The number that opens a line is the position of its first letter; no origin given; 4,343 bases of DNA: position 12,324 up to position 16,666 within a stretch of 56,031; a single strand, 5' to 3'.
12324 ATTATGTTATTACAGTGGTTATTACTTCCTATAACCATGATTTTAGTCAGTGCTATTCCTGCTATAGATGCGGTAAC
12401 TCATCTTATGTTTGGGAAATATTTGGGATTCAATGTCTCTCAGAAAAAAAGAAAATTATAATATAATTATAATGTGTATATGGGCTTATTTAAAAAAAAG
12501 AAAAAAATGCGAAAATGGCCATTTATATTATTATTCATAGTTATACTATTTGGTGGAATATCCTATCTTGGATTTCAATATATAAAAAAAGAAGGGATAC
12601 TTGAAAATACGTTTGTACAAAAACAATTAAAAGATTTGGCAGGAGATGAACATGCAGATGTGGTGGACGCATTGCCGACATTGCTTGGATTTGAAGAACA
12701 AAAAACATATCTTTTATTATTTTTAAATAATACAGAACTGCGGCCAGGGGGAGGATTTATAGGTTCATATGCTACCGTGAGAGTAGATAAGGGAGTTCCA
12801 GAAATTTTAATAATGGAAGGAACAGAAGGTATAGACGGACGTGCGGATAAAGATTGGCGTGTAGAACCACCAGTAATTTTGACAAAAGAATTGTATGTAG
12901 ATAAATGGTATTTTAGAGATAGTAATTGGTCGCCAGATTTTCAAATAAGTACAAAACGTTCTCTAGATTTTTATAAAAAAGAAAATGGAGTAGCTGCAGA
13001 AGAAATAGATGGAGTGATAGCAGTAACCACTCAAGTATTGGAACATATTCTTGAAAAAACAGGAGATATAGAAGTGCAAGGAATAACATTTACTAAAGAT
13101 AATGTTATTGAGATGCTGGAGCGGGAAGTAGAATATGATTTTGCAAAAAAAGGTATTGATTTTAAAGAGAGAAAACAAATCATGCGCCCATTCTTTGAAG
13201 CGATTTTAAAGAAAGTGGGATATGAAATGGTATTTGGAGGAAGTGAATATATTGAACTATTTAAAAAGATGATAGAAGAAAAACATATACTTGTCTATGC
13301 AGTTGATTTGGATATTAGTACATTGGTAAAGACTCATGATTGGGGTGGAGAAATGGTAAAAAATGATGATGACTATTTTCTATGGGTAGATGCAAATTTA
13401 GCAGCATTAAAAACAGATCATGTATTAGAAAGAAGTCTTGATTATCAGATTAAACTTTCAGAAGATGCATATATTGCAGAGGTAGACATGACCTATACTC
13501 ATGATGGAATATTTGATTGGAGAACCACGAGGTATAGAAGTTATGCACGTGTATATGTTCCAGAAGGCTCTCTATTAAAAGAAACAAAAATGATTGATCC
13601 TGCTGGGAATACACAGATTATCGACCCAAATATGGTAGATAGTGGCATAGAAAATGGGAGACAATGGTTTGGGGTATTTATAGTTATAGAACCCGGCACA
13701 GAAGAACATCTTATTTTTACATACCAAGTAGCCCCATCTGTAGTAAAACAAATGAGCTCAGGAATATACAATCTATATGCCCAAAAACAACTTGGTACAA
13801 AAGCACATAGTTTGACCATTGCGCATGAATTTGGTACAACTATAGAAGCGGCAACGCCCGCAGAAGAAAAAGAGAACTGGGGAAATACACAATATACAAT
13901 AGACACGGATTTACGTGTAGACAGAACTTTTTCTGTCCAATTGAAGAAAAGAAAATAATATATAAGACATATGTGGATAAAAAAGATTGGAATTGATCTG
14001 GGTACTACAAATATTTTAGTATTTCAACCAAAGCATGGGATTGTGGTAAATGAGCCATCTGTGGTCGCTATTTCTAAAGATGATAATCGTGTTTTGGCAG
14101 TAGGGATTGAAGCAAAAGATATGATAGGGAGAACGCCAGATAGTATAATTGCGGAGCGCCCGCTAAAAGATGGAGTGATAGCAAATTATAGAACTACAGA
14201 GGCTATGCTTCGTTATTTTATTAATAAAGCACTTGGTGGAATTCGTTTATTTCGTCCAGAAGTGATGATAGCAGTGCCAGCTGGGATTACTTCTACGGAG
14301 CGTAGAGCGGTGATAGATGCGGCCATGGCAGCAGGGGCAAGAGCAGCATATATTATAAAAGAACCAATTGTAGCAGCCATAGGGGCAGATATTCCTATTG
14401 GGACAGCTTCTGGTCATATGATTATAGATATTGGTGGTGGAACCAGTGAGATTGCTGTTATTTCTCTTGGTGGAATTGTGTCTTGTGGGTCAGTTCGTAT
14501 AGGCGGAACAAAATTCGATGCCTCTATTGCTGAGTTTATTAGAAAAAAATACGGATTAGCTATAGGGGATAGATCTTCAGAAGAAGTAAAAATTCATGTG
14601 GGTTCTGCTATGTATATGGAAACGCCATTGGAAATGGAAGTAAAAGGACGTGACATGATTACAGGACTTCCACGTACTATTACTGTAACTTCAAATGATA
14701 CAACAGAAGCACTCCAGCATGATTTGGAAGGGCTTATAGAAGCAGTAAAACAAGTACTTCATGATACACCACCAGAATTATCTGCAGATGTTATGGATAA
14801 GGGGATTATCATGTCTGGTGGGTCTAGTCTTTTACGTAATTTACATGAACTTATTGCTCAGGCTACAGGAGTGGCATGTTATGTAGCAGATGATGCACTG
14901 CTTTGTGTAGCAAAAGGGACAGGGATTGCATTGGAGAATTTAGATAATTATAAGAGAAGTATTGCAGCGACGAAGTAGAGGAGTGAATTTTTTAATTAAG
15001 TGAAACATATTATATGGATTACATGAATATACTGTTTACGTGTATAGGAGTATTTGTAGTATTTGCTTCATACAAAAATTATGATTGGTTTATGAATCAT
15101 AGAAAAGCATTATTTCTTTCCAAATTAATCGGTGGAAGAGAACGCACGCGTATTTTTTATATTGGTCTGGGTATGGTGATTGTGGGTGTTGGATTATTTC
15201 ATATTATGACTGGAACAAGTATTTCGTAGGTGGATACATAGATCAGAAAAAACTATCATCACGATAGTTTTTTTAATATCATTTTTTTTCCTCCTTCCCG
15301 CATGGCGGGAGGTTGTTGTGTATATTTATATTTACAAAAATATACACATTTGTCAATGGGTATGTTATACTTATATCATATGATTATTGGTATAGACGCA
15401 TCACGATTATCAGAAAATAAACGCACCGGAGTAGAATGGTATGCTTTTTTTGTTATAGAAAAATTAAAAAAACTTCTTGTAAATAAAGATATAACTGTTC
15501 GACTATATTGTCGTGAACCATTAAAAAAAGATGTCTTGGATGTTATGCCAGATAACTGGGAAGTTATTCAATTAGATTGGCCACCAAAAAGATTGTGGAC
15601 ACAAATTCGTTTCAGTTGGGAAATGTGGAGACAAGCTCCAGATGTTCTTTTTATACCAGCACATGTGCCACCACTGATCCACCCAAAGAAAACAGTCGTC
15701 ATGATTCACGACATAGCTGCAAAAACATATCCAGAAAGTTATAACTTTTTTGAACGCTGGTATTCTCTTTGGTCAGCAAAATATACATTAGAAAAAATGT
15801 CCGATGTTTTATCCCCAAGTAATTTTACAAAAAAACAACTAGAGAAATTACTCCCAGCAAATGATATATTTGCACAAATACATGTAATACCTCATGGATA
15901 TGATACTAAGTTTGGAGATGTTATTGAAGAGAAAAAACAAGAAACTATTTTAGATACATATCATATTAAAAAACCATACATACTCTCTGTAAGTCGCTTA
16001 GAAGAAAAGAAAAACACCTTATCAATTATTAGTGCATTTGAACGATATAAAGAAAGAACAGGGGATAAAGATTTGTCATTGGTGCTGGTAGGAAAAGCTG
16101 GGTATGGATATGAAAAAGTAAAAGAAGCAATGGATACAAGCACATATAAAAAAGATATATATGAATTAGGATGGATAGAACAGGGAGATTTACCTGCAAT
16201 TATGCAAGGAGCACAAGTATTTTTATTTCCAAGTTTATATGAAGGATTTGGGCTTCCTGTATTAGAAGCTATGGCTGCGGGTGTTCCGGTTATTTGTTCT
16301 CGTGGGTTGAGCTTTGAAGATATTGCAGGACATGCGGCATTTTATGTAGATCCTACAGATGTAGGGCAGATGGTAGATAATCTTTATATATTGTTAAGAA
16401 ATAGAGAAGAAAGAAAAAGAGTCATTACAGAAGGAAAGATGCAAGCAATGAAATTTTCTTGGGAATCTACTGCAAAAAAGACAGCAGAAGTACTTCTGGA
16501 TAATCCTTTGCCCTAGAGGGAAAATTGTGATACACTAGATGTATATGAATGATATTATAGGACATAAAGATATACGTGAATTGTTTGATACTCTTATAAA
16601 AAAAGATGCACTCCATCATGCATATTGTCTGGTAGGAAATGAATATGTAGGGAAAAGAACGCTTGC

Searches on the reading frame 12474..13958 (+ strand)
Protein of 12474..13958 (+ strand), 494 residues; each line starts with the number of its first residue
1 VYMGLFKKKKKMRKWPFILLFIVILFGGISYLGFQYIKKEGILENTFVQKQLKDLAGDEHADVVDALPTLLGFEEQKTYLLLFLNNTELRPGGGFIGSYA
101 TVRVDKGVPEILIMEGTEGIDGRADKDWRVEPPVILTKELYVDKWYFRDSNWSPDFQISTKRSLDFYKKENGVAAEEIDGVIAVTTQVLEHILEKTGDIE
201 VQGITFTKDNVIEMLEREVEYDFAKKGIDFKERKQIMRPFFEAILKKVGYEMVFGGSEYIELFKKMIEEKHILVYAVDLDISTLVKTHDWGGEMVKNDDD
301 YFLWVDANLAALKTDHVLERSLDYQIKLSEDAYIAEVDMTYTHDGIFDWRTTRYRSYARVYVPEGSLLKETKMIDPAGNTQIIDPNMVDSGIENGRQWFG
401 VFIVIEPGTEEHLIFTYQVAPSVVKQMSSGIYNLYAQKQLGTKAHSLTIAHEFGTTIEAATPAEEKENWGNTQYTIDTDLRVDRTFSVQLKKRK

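Call 28: search_protein_families(library=pfam, proteins=[window:12474-13958:+], max_evalue=0.00001)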
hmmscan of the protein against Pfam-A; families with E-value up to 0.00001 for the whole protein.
window:12474-13958:+ (494 aa): 1 family
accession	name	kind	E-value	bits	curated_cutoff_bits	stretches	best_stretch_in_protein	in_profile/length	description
PF13196.11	DUF4012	-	1.9e-28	100.2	28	1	75-219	2-143/144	Protein of unknown function (DUF4012)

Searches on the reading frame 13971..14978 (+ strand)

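Call 86: search_protein_families(library=pfam, proteins=[window:13971-14978:+], max_evalue=0.0001)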
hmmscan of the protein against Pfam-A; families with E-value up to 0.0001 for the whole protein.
window:13971-14978:+ (335 aa): 4 families
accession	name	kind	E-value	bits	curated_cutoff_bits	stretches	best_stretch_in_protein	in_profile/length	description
PF06723.19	MreB_Mbl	-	8.9e-130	432.7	27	1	4-328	2-326/327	MreB/Mbl protein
PF00012.26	HSP70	-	9.7e-14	50.9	20.6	1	97-304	135-355/599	Hsp70 protein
PF00022.25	Actin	-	2.2e-09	36.9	27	1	29-193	31-190/410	Actin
PF14450.12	FtsA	-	7.8e-09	36.4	31.8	1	151-303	2-107/127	Cell division protein FtsA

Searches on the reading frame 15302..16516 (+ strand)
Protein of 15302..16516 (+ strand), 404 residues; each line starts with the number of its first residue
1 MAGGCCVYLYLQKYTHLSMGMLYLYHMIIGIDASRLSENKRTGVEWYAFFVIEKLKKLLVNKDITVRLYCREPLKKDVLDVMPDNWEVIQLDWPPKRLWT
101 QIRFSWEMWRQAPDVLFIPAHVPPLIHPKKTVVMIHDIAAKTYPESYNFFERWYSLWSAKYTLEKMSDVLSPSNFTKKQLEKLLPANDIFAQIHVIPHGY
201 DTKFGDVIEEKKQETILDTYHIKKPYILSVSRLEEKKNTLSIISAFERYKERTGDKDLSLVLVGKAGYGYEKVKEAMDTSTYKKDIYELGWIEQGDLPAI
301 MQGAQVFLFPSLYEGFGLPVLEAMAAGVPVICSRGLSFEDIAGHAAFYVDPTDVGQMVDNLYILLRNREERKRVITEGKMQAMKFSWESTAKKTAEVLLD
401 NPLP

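Call 28: search_protein_families(library=pfam, proteins=[window:15302-16516:+], max_evalue=0.00001)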
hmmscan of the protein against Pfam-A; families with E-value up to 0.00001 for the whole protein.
window:15302-16516:+ (404 aa): 5 families
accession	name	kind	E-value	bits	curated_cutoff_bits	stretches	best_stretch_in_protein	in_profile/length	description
PF00534.26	Glycos_transf_1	-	3.2e-31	108.6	26.4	1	223-379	14-170/172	Glycosyl transferases group 1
PF13692.12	Glyco_trans_1_4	-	1.1e-24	87.8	27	1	225-367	2-142/142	Glycosyl transferases group 1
PF20706.3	GT4-conflict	-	2.9e-11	43.4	26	1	217-334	193-312/385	Family 4 Glycosyltransferase in conflict systems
PF13439.12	Glyco_transf_4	-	3.5e-09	37.4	28.5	1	52-203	8-169/170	Glycosyltransferase Family 4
PF13524.12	Glyco_trans_1_2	-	4.4e-07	30.4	25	1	257-381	14-128/144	Glycosyl transferase-like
